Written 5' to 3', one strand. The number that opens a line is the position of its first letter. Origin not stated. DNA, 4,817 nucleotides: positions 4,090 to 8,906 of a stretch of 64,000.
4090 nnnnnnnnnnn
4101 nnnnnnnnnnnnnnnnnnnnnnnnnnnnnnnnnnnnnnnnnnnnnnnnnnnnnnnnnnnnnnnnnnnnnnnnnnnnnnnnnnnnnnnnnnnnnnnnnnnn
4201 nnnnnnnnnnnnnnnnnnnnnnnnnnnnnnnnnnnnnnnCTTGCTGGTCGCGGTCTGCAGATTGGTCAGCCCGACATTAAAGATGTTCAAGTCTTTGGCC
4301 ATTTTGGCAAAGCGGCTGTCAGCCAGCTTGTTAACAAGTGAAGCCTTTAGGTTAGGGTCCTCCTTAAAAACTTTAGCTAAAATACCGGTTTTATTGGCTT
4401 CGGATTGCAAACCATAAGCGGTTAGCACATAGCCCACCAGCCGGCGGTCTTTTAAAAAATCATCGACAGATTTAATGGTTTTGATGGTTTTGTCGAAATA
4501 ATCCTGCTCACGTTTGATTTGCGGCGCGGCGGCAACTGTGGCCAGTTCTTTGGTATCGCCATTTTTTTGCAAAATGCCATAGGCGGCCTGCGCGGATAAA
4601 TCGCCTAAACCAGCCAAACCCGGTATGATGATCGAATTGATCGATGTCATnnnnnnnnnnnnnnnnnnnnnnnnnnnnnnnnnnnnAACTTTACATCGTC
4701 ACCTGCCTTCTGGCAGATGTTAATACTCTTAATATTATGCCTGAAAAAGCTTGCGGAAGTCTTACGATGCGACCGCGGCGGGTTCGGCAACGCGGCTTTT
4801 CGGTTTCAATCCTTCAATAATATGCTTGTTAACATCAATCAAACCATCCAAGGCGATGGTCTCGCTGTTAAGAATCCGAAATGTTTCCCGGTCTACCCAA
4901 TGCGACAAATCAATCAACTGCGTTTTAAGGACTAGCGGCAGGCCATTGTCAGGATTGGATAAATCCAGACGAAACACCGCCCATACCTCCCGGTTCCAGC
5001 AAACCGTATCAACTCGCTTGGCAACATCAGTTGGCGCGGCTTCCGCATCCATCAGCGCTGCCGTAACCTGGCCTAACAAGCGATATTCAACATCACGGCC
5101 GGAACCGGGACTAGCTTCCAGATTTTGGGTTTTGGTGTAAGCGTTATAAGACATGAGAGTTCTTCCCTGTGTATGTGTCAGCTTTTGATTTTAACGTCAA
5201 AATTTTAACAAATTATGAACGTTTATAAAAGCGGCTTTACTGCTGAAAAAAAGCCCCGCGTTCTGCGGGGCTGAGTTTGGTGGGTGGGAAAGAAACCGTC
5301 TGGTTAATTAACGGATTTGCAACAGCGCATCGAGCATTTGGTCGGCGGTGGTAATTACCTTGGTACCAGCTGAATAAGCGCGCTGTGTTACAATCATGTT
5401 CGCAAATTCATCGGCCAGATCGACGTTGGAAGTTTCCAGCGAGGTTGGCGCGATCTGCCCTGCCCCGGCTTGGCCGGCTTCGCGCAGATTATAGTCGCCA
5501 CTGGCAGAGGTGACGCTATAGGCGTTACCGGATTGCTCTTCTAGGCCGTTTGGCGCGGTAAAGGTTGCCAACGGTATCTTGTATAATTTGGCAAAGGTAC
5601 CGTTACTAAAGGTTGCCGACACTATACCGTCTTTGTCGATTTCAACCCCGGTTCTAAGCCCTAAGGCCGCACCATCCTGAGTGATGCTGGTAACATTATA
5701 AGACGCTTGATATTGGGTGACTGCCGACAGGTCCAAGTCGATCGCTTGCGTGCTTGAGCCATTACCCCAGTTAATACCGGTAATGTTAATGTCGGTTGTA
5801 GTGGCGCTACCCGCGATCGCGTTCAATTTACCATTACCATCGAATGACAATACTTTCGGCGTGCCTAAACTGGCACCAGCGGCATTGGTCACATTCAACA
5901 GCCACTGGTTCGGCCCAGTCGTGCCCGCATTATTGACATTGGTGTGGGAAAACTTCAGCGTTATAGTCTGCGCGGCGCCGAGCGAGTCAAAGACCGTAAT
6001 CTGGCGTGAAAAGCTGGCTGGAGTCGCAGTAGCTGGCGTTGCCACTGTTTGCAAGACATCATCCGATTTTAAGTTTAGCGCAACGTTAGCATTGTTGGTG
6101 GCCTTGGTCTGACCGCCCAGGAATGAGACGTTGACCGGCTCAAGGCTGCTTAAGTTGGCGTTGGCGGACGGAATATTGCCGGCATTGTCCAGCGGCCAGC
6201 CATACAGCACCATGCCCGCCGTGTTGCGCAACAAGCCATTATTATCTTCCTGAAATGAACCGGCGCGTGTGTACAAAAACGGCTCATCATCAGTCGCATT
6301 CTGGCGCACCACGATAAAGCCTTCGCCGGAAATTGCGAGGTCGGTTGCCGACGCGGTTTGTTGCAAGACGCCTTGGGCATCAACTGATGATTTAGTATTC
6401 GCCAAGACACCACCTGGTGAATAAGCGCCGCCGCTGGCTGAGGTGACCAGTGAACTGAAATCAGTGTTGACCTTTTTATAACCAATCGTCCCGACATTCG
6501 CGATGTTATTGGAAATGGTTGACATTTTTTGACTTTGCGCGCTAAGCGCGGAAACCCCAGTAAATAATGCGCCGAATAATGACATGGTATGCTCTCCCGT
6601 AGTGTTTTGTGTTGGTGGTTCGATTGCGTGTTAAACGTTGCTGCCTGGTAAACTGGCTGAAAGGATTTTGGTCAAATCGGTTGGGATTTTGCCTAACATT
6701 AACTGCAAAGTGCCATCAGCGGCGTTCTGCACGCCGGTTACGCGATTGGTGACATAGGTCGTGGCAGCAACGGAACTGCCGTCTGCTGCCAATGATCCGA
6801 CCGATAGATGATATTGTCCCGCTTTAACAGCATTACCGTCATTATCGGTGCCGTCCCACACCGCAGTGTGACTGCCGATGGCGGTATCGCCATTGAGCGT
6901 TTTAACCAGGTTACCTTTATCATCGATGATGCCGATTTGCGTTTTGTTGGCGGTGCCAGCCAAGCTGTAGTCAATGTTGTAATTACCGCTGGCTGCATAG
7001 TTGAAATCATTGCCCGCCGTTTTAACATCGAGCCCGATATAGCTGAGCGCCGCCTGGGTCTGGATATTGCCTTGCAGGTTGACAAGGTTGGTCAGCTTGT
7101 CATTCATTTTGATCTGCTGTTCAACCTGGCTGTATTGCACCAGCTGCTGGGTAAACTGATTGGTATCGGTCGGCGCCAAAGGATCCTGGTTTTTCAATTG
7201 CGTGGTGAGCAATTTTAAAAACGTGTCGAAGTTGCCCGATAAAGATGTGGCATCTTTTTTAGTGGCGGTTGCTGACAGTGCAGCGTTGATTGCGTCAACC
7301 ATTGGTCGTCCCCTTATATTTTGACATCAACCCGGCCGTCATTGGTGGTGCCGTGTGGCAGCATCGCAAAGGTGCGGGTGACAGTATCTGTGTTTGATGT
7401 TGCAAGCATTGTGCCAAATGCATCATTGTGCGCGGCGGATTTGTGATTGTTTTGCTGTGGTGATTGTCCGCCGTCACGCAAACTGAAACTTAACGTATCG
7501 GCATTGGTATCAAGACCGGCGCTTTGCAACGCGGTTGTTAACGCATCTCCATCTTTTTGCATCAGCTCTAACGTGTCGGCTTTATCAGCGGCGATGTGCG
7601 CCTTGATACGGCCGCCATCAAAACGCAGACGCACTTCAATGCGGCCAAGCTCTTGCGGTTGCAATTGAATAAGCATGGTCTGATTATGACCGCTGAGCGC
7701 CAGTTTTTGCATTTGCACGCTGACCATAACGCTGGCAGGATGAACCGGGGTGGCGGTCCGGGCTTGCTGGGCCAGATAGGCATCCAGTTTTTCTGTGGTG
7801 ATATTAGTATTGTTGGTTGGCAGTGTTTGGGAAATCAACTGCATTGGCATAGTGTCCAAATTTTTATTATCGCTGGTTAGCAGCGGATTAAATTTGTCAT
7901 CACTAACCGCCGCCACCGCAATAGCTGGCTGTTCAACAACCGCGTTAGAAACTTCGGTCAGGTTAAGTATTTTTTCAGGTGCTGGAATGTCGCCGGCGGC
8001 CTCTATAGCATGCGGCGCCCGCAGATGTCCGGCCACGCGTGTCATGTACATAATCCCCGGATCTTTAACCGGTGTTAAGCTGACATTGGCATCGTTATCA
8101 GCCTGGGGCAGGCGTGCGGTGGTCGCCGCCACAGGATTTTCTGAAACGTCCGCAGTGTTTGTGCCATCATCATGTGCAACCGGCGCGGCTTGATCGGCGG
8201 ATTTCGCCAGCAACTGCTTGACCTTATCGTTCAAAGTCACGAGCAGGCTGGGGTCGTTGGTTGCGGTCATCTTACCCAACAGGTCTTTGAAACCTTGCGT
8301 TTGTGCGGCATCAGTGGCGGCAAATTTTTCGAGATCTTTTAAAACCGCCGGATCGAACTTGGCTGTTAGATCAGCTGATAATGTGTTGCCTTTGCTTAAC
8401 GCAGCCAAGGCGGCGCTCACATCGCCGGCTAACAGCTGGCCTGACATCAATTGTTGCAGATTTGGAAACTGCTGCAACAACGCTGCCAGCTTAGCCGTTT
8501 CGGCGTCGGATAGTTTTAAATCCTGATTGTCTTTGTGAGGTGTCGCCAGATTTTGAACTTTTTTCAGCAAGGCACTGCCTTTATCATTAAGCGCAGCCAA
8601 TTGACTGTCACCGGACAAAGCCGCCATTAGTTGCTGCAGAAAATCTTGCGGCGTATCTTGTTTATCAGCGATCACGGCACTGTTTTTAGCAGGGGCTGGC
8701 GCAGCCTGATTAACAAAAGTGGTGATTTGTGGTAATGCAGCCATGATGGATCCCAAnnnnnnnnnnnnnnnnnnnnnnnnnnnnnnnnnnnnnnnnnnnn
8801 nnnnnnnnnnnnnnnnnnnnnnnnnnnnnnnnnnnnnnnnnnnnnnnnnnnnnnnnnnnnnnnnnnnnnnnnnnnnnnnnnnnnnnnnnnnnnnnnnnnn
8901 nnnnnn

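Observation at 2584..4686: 700-aa flagellar-locus protein: two DUF1217 domains split by a FlgE-like hook-domain core lacking the polymerisation termini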

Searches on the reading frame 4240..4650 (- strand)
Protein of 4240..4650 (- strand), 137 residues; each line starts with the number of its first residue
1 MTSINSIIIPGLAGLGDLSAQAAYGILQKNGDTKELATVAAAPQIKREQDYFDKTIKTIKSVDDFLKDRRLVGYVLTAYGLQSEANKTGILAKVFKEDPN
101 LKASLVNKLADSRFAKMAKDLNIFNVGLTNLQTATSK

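Call 15: search_protein_families(library=pfam, proteins=[window:4240-4650:-], max_evalue=1)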
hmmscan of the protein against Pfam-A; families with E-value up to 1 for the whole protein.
window:4240-4650:- (137 aa): 1 family
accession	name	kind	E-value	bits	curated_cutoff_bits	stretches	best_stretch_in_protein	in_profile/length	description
PF06748.17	DUF1217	-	3.5e-11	43.9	22.9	2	78-127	1-50/149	Protein of unknown function (DUF1217)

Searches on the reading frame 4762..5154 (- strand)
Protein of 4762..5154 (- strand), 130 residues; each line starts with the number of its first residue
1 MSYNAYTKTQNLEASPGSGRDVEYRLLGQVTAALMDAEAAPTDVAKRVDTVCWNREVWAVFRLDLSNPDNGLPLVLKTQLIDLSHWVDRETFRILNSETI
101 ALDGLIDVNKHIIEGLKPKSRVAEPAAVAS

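Call 5: search_protein_families(library=pfam, proteins=[window:4762-5154:-], max_evalue=0.1)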
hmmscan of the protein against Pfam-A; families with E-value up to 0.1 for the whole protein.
window:4762-5154:- (130 aa): 1 family
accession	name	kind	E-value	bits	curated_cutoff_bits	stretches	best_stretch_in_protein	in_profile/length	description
PF07309.16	FlaF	-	1.9e-26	92.7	23.6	1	4-116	3-113/113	Flagellar protein FlaF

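Call 6: search_protein_families(library=ncbifam, proteins=[window:4762-5154:-], max_evalue=0.1)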
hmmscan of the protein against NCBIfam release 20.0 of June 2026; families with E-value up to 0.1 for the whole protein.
window:4762-5154:- (130 aa): 2 families
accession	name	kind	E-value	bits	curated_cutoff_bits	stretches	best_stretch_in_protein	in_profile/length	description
NF009435.1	PRK12794.1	equivalog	1.7e-25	89.3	91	1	3-118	3-115/116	flagellar biosynthesis regulator FlaF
NF009434.1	PRK12793.1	equivalog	6e-18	64.9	99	1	10-116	7-113/113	flagellar biosynthesis regulator FlaF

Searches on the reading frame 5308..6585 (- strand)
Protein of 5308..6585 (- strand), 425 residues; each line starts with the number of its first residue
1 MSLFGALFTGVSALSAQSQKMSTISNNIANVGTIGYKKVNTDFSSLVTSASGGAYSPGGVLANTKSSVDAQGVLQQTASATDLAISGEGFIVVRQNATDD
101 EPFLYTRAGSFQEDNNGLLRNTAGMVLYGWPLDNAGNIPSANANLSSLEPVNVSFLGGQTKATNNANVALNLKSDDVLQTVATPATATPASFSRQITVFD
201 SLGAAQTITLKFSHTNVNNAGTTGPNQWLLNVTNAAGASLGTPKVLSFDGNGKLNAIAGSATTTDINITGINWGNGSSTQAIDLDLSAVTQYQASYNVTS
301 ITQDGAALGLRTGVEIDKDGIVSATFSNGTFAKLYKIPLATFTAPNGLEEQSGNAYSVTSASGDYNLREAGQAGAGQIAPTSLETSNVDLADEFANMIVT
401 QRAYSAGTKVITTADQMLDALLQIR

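Call 5: search_protein_families(library=pfam, proteins=[window:5308-6585:-], max_evalue=0.1)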
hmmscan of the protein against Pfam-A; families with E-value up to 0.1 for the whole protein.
window:5308-6585:- (425 aa): 4 families
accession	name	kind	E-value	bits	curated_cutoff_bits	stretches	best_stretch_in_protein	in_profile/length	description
PF07559.19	FlgE_D2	-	3.1e-18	67.1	22.7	1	171-305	1-141/142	Flagellar basal body protein FlaE D2 domain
PF06429.18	Flg_bbr_C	-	3.4e-18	65.3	23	1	382-424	4-46/46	Flagellar basal body rod FlgEFG protein C-terminal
PF00460.25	Flg_bb_rod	-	4.4e-10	39.7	20.7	1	9-37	3-31/31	Flagella basal body rod protein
PF22692.1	LlgE_F_G_D1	-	1.2e-09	38.7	27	1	84-140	1-49/64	Flagellar hook protein FlgE/F/G D1 domain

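Call 6: search_protein_families(library=ncbifam, proteins=[window:5308-6585:-], max_evalue=0.1)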
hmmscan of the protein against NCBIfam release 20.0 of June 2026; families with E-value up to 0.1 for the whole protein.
window:5308-6585:- (425 aa): 29 families (the best 25 are shown)
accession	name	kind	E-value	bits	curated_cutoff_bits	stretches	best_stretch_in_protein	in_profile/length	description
NF004242.0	PRK05682.2-1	equivalog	1.6e-104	350.1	365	1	1-423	1-419/422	flagellar hook protein FlgE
NF004243.1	PRK05682.2-2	equivalog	8.9e-101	337.9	801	1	1-424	1-418/420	flagellar hook protein FlgE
NF040922.1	flgE_Caulobact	equivalog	7.6e-95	318.8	750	2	1-181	1-185/505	flagellar hook protein FlgE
TIGR03506.1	FlgEFG_subfam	subfamily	6.3e-91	305.7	70.25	1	6-406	2-350/351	flagellar hook-basal body complex protein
NF004238.1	PRK05682.1-1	equivalog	1.5e-75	255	400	1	9-425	5-414/414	flagellar hook protein FlgE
NF005286.1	PRK06803.1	equivalog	1.8e-71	241.4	467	1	10-423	6-400/402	flagellar hook protein FlgE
NF004241.1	PRK05682.1-5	equivalog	3.2e-70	237.5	469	1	6-424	4-444/446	flagellar hook protein FlgE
NF004240.1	PRK05682.1-4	equivalog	3.7e-62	211.1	472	1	10-425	6-443/443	flagellar hook protein FlgE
TIGR02489.1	flgE_epsilon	equivalog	2.3e-49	168.6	412.85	2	181-424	472-717/719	flagellar hook protein FlgE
NF009278.1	PRK12636.1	equivalog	1.2e-45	156.1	350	2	314-423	151-260/263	flagellar basal body rod protein FlgG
TIGR02488.1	flgG_G_neg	equivalog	9.4e-45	153.1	252.75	2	312-422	145-256/259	flagellar basal-body rod protein FlgG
TIGR02490.1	flgF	equivalog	7.5e-43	146.6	178.5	1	8-404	2-217/218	flagellar basal-body rod protein FlgF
NF009456.0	PRK12816.1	equivalog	2.1e-36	125.9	416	2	313-421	150-259/264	flagellar basal body rod protein FlgG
NF009279.0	PRK12637.1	equivalog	2.2e-33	115.7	663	2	188-425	238-473/473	flagellar hook protein FlgE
NF009332.0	PRK12690.1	equivalog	3.4e-28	98.6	288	2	8-127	6-121/239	flagellar hook-basal body complex protein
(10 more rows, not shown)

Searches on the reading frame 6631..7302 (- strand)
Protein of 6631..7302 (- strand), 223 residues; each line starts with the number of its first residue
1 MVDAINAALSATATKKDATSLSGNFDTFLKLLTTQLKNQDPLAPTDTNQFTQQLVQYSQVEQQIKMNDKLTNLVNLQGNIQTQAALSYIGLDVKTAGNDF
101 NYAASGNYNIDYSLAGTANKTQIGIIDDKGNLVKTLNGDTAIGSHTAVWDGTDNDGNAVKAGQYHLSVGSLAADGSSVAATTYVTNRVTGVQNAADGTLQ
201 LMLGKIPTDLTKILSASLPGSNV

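Call 5: search_protein_families(library=pfam, proteins=[window:6631-7302:-], max_evalue=0.1)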
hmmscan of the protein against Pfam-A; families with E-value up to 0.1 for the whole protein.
window:6631-7302:- (223 aa): 6 families
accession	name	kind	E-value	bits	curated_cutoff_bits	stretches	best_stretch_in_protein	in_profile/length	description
PF03963.19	FlgD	-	1.4e-21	76.9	27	1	10-71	13-74/75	Flagellar hook capping protein - N-terminal region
PF13860.13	FlgD_ig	-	4e-14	52.8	27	1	99-170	3-75/79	FlgD Ig-like domain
PF13861.12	FLgD_tudor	-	9.2e-08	32.6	26.9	1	82-212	3-56/58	FlgD Tudor-like domain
PF10029.15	DUF2271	-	0.0026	17.9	27.3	1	141-184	73-116/136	Predicted periplasmic protein (DUF2271)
PF13585.12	CHU_C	-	0.039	14.5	27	1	116-168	24-70/86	CHU_C Type IX secretion signal domain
PF08509.16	Ad_cyc_g-alpha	-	0.044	14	21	0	36-51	28-44/49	Adenylate cyclase G-alpha binding domain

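Call 6: search_protein_families(library=ncbifam, proteins=[window:6631-7302:-], max_evalue=0.1)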
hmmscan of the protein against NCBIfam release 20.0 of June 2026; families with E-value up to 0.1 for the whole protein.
window:6631-7302:- (223 aa): 13 families
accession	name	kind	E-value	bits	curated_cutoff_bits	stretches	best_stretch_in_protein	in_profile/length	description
NF009453.0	PRK12813.1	equivalog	6.4e-39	133.8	264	1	10-206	17-209/223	flagellar basal body rod modification protein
NF005176.1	PRK06655.1-1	equivalog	5e-37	127.7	230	1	26-213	4-193/197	flagellar hook assembly protein FlgD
NF009276.0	PRK12633.1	equivalog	6.6e-26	91.5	383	1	10-216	13-230/234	flagellar basal body rod modification protein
NF009277.0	PRK12634.1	equivalog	4.4e-20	72.7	333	1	10-204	17-208/221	flagellar basal body rod modification protein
NF007197.1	PRK09618.1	equivalog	4.2e-19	68.9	129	1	16-101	19-101/138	flagellar hook assembly protein FlgD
NF004670.1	PRK06009.1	equivalog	3.2e-18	66.2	124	1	24-98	2-73/108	flagellar hook assembly protein FlgD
NF007198.0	PRK09619.1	equivalog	3.4e-18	66.2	267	1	5-198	13-196/218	flagellar hook assembly protein FlgD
NF009452.0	PRK12812.1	equivalog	4.7e-16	58.8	258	1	13-192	27-227/289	flagellar basal body rod modification protein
NF004496.1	PRK05842.1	equivalog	7.7e-11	41.7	250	2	10-73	13-78/271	flagellar hook assembly protein FlgD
NF008875.0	PRK11911.1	equivalog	1e-10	41.8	274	1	24-97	27-100/140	flagellar basal body rod modification protein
NF005278.0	PRK06792.1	equivalog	7.4e-05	22.5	257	1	23-100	51-128/190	flagellar basal body rod modification protein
NF053608.1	Lsa66_OmpA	equivalog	0.017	13.5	700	1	124-199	181-260/581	fibronectin-binding adhesin Lsa66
TIGR02132.1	phaR_Bmeg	equivalog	0.021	14.8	148.4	1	11-72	116-179/189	polyhydroxyalkanoic acid synthase subunit PhaR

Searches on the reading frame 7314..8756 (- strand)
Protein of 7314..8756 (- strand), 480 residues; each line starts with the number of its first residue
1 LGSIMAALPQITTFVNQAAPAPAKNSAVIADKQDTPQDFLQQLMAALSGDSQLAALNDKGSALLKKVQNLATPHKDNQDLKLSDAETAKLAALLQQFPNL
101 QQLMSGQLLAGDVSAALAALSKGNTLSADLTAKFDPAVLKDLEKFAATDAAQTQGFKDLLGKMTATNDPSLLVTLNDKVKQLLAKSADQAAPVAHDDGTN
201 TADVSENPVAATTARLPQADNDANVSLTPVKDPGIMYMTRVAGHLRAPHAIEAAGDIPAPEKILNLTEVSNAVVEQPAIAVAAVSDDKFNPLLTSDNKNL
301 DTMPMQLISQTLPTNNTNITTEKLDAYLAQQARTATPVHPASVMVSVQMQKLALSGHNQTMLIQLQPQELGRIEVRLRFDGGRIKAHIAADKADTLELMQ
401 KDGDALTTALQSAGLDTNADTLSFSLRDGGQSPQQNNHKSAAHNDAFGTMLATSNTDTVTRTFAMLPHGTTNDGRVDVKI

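Call 5: search_protein_families(library=pfam, proteins=[window:7314-8756:-], max_evalue=0.1)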
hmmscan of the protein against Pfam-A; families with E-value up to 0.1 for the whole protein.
window:7314-8756:- (480 aa): 1 family
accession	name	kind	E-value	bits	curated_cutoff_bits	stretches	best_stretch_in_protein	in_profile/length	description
PF02120.21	Flg_hook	-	1.5e-14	54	29.8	1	351-431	5-83/85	Flagellar hook-length control protein FliK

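Call 6: search_protein_families(library=ncbifam, proteins=[window:7314-8756:-], max_evalue=0.1)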
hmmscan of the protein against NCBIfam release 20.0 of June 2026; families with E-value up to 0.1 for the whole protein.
window:7314-8756:- (480 aa): 0 families
